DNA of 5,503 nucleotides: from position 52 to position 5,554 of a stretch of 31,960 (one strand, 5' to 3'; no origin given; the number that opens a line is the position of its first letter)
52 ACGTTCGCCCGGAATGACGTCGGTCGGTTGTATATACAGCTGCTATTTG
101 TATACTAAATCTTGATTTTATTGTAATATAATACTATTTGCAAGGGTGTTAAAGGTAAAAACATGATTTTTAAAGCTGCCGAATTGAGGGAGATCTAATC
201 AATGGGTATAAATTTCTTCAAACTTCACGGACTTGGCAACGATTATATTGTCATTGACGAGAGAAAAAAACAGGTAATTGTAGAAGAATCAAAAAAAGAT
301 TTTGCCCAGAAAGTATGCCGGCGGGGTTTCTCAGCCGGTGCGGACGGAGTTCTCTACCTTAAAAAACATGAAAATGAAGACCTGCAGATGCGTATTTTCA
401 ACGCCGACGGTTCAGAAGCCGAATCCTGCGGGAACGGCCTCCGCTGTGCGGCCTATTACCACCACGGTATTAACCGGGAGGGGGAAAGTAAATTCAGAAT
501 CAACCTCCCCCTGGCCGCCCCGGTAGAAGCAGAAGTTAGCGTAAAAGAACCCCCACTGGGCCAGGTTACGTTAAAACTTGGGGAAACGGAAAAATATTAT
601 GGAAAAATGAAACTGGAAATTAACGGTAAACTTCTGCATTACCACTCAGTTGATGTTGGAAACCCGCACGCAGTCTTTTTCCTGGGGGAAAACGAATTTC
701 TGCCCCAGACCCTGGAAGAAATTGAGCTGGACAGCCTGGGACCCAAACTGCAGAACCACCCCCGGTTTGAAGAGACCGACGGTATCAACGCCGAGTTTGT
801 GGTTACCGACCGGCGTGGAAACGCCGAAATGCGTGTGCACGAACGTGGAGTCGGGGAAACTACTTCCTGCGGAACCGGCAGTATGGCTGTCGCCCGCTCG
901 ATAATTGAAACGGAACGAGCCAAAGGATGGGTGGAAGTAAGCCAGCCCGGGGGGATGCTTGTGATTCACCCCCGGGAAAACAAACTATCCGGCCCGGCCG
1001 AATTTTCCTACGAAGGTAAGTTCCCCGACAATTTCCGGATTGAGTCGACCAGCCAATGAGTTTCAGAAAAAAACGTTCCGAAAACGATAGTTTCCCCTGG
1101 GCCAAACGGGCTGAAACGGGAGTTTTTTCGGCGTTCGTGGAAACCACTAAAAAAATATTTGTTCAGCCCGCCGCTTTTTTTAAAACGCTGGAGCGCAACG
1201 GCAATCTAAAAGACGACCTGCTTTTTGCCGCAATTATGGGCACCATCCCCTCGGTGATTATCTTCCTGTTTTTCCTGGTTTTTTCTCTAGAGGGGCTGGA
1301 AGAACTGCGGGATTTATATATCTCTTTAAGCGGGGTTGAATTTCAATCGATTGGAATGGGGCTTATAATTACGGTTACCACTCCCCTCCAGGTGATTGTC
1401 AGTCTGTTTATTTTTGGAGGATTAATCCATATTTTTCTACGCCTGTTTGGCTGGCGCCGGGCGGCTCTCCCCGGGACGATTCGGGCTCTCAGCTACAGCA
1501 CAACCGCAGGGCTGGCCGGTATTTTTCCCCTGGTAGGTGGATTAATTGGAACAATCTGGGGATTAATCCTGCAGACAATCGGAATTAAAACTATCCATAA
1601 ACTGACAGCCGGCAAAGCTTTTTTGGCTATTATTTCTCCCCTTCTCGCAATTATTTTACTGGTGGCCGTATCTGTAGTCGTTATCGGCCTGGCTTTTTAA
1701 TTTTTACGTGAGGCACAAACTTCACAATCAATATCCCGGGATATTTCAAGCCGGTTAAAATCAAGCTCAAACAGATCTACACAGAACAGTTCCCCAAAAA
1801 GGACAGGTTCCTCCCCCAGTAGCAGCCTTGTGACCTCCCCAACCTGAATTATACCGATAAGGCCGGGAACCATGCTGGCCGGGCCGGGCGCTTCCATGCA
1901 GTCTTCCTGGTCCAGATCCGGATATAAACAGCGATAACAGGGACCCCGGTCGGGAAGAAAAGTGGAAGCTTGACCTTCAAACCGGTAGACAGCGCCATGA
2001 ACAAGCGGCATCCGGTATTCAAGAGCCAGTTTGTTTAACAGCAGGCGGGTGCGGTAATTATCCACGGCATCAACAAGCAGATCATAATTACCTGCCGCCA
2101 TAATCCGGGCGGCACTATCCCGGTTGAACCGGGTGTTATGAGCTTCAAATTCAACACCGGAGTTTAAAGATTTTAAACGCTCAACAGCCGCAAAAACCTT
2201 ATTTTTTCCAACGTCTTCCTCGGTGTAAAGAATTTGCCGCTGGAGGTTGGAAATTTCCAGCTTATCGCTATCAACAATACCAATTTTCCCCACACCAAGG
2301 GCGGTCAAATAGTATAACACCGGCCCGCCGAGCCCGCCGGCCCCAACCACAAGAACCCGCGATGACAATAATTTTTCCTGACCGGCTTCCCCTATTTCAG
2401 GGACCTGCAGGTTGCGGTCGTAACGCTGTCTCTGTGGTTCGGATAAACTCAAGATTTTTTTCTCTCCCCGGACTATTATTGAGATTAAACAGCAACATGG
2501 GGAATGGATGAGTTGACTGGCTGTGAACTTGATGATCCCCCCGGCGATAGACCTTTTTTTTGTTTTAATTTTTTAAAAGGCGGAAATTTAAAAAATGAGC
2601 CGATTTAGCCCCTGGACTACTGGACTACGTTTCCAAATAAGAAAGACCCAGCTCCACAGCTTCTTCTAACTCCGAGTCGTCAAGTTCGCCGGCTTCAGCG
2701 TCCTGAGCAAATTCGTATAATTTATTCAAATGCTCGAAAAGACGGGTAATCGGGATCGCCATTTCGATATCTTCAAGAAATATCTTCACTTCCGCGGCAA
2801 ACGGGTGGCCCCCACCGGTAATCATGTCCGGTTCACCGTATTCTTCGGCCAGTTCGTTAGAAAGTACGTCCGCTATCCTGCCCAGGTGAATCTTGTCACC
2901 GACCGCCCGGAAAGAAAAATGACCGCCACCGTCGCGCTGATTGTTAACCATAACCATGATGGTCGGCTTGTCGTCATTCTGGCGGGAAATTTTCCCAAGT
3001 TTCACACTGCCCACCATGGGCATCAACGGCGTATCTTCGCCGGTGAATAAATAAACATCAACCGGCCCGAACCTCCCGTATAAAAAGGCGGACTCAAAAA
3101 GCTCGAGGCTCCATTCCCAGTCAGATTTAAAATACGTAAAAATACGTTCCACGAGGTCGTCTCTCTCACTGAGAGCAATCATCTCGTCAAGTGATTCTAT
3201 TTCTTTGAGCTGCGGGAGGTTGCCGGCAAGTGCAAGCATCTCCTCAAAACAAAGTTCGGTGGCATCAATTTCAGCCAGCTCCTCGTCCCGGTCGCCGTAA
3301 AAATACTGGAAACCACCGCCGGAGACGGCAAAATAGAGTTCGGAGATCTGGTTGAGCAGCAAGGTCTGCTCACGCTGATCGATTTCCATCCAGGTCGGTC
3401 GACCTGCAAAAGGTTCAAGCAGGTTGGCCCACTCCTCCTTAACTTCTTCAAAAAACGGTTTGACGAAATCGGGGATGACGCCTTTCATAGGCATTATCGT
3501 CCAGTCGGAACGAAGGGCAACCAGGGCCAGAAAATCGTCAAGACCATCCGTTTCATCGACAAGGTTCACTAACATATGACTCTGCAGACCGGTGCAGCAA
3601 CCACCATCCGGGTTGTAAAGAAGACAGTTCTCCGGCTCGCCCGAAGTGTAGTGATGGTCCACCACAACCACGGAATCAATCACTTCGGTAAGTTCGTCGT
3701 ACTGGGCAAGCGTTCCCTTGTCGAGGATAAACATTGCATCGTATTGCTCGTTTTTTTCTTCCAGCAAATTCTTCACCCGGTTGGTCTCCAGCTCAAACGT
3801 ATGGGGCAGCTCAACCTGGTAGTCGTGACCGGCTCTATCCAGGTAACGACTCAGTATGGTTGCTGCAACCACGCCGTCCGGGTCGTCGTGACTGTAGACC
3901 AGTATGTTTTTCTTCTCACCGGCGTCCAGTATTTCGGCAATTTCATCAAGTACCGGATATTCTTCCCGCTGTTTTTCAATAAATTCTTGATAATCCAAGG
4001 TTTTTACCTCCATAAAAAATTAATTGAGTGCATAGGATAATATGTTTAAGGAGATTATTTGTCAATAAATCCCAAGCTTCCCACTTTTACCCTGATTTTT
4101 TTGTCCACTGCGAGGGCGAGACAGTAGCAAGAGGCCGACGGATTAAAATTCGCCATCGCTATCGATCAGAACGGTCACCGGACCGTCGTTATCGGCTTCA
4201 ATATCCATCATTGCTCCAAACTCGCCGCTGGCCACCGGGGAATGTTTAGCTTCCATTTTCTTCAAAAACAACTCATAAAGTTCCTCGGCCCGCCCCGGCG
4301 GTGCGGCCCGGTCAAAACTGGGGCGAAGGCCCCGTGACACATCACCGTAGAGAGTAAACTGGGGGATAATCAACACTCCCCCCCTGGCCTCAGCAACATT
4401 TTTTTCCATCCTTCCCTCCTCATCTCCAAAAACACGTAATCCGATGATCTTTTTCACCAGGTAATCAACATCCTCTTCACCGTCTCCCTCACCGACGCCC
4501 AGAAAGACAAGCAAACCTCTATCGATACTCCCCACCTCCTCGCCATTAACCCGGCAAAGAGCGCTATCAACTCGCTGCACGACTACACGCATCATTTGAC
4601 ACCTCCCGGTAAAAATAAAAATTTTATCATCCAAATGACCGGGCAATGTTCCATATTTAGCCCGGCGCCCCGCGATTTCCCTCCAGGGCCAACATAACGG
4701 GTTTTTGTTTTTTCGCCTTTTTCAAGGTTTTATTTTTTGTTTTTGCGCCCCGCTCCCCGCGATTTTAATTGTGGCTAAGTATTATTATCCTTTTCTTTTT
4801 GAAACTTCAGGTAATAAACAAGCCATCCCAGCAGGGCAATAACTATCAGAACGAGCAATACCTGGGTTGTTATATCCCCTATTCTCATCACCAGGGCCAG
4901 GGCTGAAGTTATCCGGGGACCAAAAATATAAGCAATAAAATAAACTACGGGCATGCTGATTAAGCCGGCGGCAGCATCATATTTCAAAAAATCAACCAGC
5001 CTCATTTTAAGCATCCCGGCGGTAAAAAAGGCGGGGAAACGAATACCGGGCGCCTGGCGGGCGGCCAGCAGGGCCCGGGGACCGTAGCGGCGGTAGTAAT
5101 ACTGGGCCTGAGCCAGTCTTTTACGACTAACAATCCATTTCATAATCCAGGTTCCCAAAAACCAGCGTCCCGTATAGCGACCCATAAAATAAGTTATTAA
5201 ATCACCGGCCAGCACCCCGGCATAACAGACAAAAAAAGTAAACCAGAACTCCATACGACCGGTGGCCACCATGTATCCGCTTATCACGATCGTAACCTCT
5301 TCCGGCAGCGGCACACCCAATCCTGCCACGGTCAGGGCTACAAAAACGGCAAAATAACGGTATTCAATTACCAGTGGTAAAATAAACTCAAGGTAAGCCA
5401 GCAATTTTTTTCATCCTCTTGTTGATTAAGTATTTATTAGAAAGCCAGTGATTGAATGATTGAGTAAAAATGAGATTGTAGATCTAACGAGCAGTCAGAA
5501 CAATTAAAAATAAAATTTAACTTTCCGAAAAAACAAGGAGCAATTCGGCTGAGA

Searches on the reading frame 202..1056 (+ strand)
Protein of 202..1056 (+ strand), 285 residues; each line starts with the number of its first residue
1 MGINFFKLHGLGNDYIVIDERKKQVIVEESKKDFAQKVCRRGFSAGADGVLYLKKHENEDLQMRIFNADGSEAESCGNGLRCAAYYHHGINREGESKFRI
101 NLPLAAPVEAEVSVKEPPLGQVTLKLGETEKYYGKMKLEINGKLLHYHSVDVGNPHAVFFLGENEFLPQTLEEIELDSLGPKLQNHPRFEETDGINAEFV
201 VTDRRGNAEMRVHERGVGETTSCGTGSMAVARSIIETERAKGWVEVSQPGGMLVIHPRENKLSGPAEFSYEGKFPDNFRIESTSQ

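Call 21: search_protein_families(library=pfam, proteins=[window:202-1056:+], max_evalue=0.001)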
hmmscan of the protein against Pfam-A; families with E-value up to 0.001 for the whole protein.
window:202-1056:+ (285 aa): 1 family
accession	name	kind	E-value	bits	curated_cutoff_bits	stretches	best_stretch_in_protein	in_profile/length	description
PF01678.24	DAP_epimerase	-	1.4e-44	151.5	34.7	2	5-117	1-109/121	Diaminopimelate epimerase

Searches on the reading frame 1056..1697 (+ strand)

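Call 21: search_protein_families(library=pfam, proteins=[window:1056-1697:+], max_evalue=0.001)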
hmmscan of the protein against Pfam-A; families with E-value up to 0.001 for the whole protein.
window:1056-1697:+ (214 aa): 1 family
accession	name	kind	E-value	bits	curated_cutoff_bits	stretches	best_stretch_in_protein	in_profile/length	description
PF04893.22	Yip1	-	1.5e-15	57.9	28.6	1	33-204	2-171/173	Yip1 domain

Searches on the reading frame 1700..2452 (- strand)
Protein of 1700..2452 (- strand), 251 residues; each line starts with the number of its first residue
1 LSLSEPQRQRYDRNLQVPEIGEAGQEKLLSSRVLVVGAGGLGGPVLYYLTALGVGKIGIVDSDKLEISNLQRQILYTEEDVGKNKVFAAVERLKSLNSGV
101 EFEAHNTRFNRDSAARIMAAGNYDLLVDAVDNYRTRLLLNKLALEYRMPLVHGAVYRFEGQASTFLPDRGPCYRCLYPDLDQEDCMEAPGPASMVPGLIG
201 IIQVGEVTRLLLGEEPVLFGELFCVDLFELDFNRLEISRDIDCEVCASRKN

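Call 21: search_protein_families(library=pfam, proteins=[window:1700-2452:-], max_evalue=0.001)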
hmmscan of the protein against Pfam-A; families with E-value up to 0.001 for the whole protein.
window:1700-2452:- (251 aa): 1 family
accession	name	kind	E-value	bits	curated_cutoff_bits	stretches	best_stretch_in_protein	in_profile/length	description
PF00899.27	ThiF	-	8.2e-69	231.8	28.1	1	11-244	1-237/238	ThiF family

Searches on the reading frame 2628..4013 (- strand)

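Call 21: search_protein_families(library=pfam, proteins=[window:2628-4013:-], max_evalue=0.001)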
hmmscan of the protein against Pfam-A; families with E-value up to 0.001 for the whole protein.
window:2628-4013:- (462 aa): 2 families
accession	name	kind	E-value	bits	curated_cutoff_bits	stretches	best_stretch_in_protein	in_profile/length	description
PF01368.27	DHH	-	2e-09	38.2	28.1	1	36-149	1-103/125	DHH family, N-terminal domain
PF02272.25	DHHA1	-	4e-05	24.5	25.9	1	345-417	27-90/102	DHHA1 domain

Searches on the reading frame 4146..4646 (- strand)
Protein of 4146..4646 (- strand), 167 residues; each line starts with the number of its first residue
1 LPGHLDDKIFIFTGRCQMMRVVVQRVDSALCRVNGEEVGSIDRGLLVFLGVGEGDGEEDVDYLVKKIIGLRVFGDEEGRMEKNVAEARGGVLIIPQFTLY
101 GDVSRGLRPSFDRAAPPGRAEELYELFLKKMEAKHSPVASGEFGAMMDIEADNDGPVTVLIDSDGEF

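Call 21: search_protein_families(library=pfam, proteins=[window:4146-4646:-], max_evalue=0.001)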
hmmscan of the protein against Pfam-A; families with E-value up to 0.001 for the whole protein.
window:4146-4646:- (167 aa): 1 family
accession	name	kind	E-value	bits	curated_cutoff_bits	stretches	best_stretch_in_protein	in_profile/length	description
PF02580.21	Tyr_Deacylase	-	3.1e-53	180.4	25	1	20-162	1-144/144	D-Tyr-tRNA(Tyr) deacylase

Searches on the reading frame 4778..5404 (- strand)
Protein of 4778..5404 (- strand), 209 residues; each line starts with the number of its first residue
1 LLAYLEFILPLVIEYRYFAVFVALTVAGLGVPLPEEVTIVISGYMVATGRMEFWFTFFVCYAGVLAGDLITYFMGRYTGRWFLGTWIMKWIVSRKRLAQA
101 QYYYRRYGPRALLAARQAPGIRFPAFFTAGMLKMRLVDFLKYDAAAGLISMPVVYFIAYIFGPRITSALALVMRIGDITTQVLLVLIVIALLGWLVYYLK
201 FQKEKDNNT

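Call 21: search_protein_families(library=pfam, proteins=[window:4778-5404:-], max_evalue=0.001)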
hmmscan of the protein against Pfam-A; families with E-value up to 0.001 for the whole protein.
window:4778-5404:- (209 aa): 1 family
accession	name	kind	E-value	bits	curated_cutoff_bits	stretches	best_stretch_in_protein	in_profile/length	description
PF09335.16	VTT_dom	-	7.3e-17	62.4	33.9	1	34-158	2-121/123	VTT domain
